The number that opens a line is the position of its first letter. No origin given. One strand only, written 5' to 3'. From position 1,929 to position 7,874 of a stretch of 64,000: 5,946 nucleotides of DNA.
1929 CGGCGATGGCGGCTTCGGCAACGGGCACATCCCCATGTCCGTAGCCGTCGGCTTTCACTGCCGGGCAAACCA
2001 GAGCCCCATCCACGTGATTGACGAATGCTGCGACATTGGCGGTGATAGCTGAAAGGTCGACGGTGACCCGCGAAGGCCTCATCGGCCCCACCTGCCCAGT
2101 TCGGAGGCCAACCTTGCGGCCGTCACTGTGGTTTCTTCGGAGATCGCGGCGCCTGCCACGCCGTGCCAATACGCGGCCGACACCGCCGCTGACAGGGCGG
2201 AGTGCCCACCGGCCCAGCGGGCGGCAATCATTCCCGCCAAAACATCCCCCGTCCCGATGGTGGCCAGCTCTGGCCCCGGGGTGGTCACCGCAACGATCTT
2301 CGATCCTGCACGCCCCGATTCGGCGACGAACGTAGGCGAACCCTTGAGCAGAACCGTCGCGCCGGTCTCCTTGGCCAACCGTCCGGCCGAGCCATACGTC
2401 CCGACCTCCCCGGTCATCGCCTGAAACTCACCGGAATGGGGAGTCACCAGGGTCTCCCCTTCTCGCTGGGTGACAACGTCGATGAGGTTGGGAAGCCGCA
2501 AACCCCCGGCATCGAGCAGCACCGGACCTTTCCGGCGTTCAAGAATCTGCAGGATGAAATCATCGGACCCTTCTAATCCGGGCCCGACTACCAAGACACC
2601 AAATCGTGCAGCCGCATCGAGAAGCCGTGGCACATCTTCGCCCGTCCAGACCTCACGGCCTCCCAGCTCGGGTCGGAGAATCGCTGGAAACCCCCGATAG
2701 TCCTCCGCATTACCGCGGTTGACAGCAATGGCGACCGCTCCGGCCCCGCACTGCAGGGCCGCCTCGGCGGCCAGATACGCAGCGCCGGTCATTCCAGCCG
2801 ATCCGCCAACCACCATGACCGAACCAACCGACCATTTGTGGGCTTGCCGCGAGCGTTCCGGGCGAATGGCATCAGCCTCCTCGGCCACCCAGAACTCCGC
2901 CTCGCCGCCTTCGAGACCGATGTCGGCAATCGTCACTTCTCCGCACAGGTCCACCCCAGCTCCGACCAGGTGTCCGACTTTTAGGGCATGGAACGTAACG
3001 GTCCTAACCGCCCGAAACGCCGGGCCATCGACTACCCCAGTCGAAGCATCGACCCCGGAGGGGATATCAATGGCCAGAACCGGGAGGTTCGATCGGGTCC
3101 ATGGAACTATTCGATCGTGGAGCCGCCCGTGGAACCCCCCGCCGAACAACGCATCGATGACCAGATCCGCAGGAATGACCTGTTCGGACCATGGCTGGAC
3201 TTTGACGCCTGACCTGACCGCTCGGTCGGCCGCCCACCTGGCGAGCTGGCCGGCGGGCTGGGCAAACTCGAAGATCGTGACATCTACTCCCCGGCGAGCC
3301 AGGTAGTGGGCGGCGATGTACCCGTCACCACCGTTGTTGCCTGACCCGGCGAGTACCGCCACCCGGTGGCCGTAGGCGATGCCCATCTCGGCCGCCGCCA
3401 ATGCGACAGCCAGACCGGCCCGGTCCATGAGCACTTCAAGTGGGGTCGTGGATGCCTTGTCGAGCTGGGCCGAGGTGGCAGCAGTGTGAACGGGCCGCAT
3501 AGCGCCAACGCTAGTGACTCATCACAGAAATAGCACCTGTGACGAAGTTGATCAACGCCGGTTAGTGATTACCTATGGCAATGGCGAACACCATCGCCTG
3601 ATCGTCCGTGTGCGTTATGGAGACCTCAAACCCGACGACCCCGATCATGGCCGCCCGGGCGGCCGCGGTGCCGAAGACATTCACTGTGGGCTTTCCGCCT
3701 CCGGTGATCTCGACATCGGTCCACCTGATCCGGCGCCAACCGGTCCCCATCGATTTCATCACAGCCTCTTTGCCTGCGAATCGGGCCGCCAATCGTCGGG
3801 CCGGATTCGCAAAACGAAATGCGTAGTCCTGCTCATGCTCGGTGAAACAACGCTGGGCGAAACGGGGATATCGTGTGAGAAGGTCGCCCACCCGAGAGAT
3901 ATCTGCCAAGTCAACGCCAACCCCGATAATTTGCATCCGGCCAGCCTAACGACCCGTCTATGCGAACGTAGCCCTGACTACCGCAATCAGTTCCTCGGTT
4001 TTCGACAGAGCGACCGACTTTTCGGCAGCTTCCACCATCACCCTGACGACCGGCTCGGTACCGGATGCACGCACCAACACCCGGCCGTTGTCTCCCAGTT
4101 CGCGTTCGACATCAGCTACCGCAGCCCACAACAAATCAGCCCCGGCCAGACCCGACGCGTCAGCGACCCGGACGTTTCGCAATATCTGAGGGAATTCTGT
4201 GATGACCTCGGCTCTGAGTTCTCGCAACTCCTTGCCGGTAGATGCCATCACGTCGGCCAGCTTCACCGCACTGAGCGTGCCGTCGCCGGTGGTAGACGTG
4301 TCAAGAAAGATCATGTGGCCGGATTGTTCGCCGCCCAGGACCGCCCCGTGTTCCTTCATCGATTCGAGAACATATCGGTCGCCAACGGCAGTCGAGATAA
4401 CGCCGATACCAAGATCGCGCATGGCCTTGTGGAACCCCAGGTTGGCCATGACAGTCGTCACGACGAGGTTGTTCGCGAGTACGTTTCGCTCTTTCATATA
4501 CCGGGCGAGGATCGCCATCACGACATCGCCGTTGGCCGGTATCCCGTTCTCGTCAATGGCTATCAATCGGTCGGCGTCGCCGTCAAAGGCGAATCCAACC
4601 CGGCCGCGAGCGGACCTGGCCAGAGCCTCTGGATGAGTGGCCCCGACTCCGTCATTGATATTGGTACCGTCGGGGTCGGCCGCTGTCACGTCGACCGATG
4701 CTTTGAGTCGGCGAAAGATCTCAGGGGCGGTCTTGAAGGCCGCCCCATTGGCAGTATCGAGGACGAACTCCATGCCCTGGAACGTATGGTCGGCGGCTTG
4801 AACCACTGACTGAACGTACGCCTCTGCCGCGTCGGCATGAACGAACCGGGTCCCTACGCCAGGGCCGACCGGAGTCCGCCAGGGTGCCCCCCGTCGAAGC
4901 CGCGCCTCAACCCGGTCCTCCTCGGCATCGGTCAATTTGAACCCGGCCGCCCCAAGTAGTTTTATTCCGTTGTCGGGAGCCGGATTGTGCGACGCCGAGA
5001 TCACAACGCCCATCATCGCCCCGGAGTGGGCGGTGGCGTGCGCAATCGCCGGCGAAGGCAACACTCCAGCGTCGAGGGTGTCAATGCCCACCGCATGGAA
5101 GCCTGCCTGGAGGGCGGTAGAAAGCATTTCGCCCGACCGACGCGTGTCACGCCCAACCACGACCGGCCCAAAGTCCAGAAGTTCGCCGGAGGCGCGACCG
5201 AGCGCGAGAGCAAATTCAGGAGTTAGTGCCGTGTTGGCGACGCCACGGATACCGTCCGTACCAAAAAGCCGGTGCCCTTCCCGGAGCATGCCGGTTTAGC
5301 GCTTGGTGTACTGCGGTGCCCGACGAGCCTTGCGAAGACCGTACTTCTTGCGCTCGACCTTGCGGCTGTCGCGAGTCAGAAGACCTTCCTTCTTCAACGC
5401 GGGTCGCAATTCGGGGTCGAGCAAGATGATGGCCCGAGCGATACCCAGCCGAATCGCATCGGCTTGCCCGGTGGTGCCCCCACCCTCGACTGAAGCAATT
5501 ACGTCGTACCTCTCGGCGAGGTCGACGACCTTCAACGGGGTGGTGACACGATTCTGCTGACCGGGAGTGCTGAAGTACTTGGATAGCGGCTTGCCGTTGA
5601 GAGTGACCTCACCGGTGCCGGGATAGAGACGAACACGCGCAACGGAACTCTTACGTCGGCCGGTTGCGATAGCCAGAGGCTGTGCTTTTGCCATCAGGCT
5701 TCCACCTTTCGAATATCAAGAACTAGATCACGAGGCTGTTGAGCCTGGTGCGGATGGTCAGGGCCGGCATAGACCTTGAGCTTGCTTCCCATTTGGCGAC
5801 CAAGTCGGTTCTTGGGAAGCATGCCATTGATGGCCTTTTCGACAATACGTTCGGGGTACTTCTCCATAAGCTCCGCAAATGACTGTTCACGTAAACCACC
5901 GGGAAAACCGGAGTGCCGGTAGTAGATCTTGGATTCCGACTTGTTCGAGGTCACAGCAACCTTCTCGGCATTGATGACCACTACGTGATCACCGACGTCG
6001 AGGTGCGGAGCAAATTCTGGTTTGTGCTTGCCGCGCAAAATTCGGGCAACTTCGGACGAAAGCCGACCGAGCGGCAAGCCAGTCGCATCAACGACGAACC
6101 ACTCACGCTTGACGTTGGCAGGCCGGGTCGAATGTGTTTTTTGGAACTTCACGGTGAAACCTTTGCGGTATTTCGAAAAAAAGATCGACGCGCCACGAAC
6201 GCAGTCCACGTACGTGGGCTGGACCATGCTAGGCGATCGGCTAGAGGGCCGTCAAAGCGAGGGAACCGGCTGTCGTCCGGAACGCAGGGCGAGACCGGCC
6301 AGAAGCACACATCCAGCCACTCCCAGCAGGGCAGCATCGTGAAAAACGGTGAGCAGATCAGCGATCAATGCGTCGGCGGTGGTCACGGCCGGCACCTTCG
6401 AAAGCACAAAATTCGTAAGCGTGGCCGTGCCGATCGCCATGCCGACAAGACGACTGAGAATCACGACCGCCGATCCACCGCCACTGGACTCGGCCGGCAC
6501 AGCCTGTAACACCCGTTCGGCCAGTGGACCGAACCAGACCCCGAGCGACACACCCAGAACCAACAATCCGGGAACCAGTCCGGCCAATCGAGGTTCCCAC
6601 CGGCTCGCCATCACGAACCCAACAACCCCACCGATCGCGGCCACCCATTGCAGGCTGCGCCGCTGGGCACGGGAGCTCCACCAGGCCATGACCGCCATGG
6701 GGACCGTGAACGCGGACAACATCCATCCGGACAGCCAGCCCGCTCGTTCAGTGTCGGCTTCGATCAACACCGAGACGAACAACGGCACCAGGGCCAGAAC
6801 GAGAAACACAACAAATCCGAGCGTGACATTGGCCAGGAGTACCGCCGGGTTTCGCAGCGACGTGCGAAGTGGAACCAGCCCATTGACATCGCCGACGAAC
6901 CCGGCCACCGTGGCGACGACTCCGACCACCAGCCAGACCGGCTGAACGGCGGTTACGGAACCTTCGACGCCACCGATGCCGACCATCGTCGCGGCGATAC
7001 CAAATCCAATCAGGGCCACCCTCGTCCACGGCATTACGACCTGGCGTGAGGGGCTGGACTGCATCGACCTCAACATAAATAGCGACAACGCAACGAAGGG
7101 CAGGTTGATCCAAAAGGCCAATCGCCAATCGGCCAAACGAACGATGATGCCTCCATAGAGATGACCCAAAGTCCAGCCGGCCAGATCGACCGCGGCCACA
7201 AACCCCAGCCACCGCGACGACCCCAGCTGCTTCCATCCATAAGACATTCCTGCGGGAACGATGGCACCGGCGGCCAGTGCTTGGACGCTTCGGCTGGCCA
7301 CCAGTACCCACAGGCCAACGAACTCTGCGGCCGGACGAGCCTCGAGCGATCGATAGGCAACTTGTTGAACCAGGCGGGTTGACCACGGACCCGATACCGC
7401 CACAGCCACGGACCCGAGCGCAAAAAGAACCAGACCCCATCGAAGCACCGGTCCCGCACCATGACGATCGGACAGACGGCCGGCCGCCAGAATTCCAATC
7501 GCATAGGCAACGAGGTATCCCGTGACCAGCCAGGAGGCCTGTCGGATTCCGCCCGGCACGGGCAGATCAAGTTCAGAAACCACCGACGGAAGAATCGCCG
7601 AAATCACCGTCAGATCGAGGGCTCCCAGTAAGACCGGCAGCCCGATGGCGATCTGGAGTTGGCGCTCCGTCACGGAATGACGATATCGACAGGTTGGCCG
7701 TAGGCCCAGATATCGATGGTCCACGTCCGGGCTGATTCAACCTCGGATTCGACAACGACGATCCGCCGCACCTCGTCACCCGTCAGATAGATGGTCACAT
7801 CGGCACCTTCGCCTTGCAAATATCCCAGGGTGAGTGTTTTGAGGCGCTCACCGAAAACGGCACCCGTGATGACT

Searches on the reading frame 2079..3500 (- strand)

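Call 7: search_protein_families(library=pfam, proteins=[window:2079-3500:-], max_evalue=0.001)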
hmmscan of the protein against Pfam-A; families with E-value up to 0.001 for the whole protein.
window:2079-3500:- (473 aa): 2 families
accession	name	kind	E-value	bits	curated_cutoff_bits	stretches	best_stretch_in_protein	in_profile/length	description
PF01256.23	Carb_kinase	-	1.1e-39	136.8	27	1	228-463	1-234/242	NAD(P)H-hydrate dehydratase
PF03853.21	YjeF_N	-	7.1e-35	120.9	24.9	1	22-176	2-169/169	YjeF-related protein N-terminus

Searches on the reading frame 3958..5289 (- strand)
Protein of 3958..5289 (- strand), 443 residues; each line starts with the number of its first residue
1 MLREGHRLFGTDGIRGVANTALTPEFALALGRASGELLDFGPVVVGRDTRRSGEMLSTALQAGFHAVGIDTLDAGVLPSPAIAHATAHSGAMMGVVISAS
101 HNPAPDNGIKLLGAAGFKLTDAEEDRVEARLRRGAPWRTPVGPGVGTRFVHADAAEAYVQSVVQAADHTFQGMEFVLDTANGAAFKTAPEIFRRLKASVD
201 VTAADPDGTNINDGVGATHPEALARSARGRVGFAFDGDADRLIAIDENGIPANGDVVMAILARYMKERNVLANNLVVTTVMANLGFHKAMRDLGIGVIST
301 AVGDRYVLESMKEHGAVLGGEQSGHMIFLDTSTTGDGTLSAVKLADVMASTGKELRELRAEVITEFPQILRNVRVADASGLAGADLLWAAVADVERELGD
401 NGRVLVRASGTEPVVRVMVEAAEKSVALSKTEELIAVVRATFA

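Call 7: search_protein_families(library=pfam, proteins=[window:3958-5289:-], max_evalue=0.001)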
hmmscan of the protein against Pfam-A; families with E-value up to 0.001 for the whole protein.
window:3958-5289:- (443 aa): 4 families
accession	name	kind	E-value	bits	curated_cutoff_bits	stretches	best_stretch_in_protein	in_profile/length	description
PF02878.22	PGM_PMM_I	-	7.6e-38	129.8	22.5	1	7-133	2-133/138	Phosphoglucomutase/phosphomannomutase, alpha/beta/alpha domain I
PF02880.22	PGM_PMM_III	-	1.1e-35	122.7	20.7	1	253-365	1-114/115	Phosphoglucomutase/phosphomannomutase, alpha/beta/alpha domain III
PF00408.26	PGM_PMM_IV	-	4.8e-17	62.2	23.1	1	372-426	3-57/68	Phosphoglucomutase/phosphomannomutase, C-terminal domain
PF02879.22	PGM_PMM_II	-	6.2e-13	49.6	29.3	1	156-249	1-103/103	Phosphoglucomutase/phosphomannomutase, alpha/beta/alpha domain II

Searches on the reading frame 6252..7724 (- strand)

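Call 7: search_protein_families(library=pfam, proteins=[window:6252-7724:-], max_evalue=0.001)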
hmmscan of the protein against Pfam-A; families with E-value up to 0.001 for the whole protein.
window:6252-7724:- (490 aa): 1 family
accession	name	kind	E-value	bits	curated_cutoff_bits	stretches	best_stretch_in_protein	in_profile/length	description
PF07690.21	MFS_1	-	2.3e-25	89.7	33.4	1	33-433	7-347/347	Major Facilitator Superfamily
